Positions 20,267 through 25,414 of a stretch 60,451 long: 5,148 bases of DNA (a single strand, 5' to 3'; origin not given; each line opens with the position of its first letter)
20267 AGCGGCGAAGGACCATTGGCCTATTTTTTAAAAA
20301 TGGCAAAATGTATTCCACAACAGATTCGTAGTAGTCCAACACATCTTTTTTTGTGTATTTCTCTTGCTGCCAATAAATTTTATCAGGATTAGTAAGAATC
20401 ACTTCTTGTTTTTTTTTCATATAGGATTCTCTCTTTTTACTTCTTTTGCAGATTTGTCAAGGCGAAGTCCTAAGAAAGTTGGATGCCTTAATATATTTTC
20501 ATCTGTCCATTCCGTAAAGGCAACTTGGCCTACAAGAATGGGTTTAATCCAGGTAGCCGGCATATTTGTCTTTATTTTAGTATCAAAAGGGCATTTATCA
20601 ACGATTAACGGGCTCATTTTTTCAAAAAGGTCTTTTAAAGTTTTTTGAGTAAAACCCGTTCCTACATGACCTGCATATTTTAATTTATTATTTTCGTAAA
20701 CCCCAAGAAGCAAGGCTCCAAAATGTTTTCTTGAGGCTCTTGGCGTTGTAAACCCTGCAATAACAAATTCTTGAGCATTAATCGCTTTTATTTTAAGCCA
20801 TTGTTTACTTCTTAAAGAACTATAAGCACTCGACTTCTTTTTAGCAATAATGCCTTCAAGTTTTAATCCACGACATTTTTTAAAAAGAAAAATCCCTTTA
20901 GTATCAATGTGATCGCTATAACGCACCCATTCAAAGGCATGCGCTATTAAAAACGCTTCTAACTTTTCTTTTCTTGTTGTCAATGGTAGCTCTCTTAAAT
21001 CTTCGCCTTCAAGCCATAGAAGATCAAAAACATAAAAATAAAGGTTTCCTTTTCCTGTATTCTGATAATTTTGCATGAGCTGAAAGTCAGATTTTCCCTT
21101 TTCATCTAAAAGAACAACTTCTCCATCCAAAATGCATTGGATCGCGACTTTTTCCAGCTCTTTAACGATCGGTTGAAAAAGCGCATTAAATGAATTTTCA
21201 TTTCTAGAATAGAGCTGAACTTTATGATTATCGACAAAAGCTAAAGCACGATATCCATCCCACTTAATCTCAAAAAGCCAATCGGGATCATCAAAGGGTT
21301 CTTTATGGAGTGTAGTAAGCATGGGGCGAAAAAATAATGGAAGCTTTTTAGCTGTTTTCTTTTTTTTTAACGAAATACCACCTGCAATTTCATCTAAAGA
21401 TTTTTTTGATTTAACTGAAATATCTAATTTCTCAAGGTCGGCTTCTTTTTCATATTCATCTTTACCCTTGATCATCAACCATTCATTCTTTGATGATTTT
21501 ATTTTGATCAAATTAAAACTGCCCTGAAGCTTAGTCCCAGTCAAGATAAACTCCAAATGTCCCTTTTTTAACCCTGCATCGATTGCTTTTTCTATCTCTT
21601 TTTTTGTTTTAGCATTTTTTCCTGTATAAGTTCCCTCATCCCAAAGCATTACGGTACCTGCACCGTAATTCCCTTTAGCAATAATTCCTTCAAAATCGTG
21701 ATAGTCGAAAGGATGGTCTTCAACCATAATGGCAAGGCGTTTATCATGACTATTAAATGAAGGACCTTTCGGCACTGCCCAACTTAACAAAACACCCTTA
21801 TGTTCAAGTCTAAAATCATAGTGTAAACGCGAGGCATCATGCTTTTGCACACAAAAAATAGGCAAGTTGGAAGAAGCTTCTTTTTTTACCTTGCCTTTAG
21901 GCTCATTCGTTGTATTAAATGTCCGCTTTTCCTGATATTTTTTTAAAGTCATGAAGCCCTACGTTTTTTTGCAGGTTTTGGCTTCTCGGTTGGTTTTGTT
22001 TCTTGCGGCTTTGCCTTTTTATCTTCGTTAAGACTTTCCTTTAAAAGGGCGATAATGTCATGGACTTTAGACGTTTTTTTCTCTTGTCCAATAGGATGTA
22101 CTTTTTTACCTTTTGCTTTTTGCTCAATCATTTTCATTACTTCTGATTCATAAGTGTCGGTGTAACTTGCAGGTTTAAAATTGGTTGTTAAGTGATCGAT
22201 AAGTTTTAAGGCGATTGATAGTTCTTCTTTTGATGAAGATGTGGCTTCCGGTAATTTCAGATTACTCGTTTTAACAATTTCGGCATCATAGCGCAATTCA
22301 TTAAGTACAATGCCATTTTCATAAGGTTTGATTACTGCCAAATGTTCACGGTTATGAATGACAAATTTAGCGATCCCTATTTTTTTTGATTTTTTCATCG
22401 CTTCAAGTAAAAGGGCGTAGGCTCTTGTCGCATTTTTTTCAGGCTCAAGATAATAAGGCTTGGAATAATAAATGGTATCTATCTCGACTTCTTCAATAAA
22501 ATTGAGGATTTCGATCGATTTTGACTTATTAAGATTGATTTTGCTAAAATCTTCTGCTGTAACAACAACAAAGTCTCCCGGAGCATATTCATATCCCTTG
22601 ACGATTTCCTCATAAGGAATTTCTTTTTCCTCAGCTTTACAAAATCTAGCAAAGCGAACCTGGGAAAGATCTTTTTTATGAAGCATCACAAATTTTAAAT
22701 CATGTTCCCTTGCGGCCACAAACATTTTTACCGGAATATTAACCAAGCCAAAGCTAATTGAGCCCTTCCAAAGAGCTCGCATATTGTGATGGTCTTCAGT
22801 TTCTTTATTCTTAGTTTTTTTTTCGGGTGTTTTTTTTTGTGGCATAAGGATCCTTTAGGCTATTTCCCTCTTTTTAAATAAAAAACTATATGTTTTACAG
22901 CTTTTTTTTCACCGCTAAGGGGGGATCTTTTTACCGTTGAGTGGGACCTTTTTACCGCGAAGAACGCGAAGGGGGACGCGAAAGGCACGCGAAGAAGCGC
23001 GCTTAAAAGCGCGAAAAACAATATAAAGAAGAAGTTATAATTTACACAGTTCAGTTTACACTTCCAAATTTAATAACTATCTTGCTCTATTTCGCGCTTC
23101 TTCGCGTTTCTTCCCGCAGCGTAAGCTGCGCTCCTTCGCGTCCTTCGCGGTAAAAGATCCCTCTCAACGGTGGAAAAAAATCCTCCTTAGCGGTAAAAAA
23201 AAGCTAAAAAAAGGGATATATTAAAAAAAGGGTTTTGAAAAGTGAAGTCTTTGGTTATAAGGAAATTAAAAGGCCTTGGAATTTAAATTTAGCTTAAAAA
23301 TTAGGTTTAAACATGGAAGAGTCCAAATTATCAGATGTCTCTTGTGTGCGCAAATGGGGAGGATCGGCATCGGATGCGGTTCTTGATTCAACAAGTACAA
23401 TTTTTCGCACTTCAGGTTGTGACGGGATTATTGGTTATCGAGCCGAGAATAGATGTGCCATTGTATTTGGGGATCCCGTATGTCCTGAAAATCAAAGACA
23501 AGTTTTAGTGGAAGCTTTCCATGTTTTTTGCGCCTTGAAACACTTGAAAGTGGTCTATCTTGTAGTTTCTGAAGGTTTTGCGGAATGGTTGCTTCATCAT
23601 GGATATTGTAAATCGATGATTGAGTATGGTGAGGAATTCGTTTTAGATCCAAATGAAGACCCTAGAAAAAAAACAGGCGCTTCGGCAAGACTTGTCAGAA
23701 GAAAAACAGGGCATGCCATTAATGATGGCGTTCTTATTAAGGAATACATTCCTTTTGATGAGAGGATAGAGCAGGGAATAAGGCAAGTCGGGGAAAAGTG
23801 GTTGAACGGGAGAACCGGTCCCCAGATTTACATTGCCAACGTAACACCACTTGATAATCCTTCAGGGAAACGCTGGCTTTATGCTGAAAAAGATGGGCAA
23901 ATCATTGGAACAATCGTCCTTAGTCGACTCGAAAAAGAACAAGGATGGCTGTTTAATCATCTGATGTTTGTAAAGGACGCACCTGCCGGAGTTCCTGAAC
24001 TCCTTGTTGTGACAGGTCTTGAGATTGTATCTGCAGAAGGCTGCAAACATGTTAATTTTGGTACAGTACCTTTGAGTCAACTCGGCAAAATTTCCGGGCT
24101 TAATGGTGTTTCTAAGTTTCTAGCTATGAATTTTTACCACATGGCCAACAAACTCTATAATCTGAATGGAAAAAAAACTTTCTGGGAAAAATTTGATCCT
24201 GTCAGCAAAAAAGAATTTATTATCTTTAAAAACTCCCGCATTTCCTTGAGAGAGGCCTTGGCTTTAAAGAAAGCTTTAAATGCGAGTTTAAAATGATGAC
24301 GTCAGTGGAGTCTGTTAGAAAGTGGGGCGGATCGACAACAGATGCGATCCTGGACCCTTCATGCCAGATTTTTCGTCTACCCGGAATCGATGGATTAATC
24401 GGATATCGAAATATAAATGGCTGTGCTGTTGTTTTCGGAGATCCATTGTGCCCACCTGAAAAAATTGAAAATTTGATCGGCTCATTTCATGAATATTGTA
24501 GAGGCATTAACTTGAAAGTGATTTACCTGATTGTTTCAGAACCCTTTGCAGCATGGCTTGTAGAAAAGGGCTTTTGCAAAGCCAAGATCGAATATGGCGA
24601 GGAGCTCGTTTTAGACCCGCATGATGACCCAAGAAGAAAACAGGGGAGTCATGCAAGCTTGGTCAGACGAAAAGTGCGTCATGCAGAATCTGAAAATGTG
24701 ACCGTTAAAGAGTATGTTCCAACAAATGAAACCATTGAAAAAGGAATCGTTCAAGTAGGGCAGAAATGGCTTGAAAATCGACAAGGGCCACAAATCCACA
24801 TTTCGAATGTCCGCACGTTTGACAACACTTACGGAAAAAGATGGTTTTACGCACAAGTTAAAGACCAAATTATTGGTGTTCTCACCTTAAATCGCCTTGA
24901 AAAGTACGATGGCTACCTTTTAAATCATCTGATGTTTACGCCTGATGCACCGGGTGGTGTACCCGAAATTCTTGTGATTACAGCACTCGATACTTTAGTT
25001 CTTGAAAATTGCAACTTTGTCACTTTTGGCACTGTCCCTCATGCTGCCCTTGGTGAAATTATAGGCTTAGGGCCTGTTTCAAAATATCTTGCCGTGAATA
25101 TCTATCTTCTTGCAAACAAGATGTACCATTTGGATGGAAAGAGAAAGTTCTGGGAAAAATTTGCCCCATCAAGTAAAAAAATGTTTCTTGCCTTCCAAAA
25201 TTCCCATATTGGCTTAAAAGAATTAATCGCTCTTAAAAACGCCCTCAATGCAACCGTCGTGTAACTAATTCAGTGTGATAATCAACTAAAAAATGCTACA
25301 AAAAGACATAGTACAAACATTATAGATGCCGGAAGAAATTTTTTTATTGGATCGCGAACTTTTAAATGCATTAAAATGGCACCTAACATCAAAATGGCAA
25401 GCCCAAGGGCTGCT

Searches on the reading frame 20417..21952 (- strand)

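Call 35: search_protein_families(library=ncbifam, proteins=[window:20417-21952:-], max_evalue=1e-10)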
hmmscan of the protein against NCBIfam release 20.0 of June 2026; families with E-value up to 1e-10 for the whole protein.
window:20417-21952:- (511 aa): 13 families
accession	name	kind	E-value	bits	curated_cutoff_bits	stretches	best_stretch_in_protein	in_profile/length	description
NF004628.0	PRK05972.1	subfamily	6e-168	560.6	895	2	196-510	232-550/870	ATP-dependent DNA ligase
NF007210.0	PRK09632.1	equivalog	2.8e-125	419.5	989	1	2-508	300-780/781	ATP-dependent DNA ligase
TIGR02779.1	NHEJ_ligase_lig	equivalog_domain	3.8e-94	315.3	227.75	1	210-506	1-301/302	non-homologous end-joining DNA ligase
TIGR02776.1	NHEJ_ligase_prk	equivalog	6.2e-85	286.2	373.2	1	223-510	5-297/587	DNA ligase D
TIGR02777.1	LigD_PE_dom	equivalog_domain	4.4e-62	208.5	144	1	3-166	1-156/156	DNA ligase D, 3'-phosphoesterase domain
NF005796.0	PRK07636.1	subfamily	6.9e-43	146.8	337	1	206-495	1-272/275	ATP-dependent DNA ligase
NF006078.0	PRK08224.1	equivalog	2.1e-36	125.6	296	1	208-457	9-267/350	ATP-dependent DNA ligase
TIGR00574.1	dnl1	superfamily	7.8e-34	117.2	217.8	1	192-485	154-484/527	ATP-dependent DNA ligase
NF007211.0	PRK09633.1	equivalog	3.6e-27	95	774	1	210-503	3-305/610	DNA ligase D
NF041331.1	LigA_Halo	equivalog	7e-24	84.2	830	1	227-504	251-540/552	ATP-dependent DNA ligase LigA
NF006701.0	PRK09247.1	equivalog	5e-23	81.9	543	1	196-389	198-406/540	ATP-dependent DNA ligase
TIGR04120.1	DNA_lig_bact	equivalog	6.7e-19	68.3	400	1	202-389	196-397/526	cisplatin damage response ATP-dependent DNA ligase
NF002868.0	PRK03180.1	equivalog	5.8e-15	55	641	1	225-401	206-392/509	ATP-dependent DNA ligase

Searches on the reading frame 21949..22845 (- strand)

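Call 35: search_protein_families(library=ncbifam, proteins=[window:21949-22845:-], max_evalue=1e-10)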
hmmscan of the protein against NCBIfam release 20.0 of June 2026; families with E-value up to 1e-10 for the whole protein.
window:21949-22845:- (298 aa): 1 family
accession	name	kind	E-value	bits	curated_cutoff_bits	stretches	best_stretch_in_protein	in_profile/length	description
TIGR02772.2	Ku_bact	equivalog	2.5e-88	295.9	150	1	23-272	1-259/259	non-homologous end joining protein Ku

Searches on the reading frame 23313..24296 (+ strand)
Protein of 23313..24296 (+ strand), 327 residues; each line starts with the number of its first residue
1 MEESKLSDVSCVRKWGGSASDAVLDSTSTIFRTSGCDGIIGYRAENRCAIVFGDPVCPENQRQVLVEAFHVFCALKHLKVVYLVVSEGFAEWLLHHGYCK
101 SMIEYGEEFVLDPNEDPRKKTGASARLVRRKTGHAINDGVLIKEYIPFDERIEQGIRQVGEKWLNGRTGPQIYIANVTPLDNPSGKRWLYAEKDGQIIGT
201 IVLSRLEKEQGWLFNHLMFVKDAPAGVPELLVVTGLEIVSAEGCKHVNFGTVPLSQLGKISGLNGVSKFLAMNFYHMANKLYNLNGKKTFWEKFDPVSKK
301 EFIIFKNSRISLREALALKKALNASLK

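Call 35: search_protein_families(library=ncbifam, proteins=[window:23313-24296:+], max_evalue=1e-10)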
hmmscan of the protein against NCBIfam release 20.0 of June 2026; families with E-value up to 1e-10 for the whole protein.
window:23313-24296:+ (327 aa): 1 family
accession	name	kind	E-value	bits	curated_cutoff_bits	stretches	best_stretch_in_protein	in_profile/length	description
NF033480.1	bifunc_MprF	equivalog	8.6e-21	73.9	600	1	37-309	556-826/841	bifunctional lysylphosphatidylglycerol flippase/synthetase MprF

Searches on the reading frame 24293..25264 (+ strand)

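Call 35: search_protein_families(library=ncbifam, proteins=[window:24293-25264:+], max_evalue=1e-10)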
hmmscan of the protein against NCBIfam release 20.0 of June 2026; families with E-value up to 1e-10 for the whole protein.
window:24293-25264:+ (323 aa): 1 family
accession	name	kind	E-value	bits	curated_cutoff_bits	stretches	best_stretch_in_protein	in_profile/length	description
NF033480.1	bifunc_MprF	equivalog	1.4e-18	66.6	600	1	34-306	557-827/841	bifunctional lysylphosphatidylglycerol flippase/synthetase MprF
